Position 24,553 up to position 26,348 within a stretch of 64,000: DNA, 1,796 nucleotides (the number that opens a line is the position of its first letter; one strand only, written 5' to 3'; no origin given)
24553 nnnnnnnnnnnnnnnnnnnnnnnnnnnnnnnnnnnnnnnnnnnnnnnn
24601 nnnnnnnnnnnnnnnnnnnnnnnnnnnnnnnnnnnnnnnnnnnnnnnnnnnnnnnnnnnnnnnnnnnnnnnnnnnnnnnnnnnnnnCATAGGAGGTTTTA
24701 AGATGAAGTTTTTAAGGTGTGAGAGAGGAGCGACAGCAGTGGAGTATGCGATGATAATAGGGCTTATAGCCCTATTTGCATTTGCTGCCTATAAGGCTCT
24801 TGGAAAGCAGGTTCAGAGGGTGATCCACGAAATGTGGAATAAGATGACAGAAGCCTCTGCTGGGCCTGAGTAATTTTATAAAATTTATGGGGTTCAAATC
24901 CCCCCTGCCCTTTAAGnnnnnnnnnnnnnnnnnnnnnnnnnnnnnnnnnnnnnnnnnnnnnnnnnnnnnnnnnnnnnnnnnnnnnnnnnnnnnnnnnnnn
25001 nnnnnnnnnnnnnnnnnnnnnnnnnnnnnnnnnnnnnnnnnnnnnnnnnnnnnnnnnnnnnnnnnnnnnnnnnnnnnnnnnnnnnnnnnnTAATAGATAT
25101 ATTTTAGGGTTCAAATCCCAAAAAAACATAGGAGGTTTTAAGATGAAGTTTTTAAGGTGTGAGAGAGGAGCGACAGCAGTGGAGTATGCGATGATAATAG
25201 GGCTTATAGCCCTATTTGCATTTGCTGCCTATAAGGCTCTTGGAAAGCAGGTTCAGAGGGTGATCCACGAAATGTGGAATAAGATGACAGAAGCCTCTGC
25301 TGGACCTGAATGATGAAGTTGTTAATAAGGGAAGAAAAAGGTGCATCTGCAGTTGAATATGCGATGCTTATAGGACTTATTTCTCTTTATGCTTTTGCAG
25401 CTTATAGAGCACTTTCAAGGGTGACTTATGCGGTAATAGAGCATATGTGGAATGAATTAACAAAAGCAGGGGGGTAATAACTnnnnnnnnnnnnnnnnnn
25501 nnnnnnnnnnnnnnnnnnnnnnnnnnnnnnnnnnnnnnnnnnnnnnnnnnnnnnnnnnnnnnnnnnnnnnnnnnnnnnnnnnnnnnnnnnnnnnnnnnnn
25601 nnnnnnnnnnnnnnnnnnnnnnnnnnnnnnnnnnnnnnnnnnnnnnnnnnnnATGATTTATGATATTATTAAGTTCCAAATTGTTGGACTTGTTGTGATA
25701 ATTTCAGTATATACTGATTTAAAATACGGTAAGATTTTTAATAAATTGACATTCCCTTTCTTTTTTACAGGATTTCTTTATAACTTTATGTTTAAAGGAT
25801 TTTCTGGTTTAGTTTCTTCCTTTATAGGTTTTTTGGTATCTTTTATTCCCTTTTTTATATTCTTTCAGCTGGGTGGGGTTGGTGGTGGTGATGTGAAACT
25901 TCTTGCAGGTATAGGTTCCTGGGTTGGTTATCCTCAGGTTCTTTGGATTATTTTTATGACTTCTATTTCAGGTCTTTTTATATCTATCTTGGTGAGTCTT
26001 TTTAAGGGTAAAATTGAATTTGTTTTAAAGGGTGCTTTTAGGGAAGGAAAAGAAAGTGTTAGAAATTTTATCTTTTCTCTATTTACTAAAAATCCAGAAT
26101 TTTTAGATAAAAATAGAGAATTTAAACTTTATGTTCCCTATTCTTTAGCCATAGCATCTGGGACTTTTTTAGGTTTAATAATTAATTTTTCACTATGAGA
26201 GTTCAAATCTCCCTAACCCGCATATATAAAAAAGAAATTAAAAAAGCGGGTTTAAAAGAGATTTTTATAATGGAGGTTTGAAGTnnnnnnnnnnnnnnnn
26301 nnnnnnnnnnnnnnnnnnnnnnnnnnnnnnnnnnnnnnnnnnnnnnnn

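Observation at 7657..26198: Complete but highly non-canonical Tad/Flp pilus locus (~18.5 kb) with embedded novel components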

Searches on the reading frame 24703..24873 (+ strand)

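Call 5: search_protein_families(library=pfam, max_evalue=0.01, proteins=[window:24703-24873:+])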
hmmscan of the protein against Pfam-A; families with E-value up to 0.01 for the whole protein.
window:24703-24873:+ (56 aa): 1 family
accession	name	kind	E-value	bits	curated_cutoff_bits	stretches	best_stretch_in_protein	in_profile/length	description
PF04964.19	Flp_Fap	-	5.3e-08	33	32.2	1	3-36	1-34/46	Flp/Fap pilin component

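Call 75: search_protein_families(library=ncbifam, max_evalue=0.01, proteins=[window:24703-24873:+])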
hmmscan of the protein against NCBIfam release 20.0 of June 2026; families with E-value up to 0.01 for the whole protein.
window:24703-24873:+ (56 aa): 0 families

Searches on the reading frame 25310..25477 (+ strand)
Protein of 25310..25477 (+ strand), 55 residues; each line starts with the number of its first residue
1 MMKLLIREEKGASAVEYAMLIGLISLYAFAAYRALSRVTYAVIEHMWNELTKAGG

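Call 5: search_protein_families(library=pfam, max_evalue=0.01, proteins=[window:25310-25477:+])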
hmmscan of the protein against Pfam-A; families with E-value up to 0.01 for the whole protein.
window:25310-25477:+ (55 aa): 2 families
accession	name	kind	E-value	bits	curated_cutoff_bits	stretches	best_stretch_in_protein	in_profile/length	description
PF04964.19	Flp_Fap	-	2.2e-05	24.6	32.2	1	6-31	2-27/46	Flp/Fap pilin component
PF14029.11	DUF4244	-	0.007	16.2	27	1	3-31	4-30/54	Protein of unknown function (DUF4244)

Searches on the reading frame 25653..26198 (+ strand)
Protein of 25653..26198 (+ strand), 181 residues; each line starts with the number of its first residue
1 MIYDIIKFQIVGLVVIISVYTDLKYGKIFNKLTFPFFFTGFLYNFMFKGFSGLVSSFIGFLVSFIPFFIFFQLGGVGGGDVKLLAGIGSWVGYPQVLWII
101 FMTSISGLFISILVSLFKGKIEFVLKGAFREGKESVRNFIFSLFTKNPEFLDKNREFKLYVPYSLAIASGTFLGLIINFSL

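Call 5: search_protein_families(library=pfam, max_evalue=0.01, proteins=[window:25653-26198:+])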
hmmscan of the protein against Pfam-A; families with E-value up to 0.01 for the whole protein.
window:25653-26198:+ (181 aa): 1 family
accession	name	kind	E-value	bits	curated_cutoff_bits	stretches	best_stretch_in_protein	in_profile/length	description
PF01478.23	Peptidase_A24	-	7.8e-20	71.7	26.5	1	12-112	4-104/104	Type IV leader peptidase family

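Call 75: search_protein_families(library=ncbifam, max_evalue=0.01, proteins=[window:25653-26198:+])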
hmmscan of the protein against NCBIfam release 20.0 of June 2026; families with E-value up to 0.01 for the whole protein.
window:25653-26198:+ (181 aa): 1 family
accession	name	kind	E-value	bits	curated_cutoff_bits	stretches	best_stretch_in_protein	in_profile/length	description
NF040695.1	FlaK_Arch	equivalog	1.2e-06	28.3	330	1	10-91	4-89/230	preflagellin peptidase FlaK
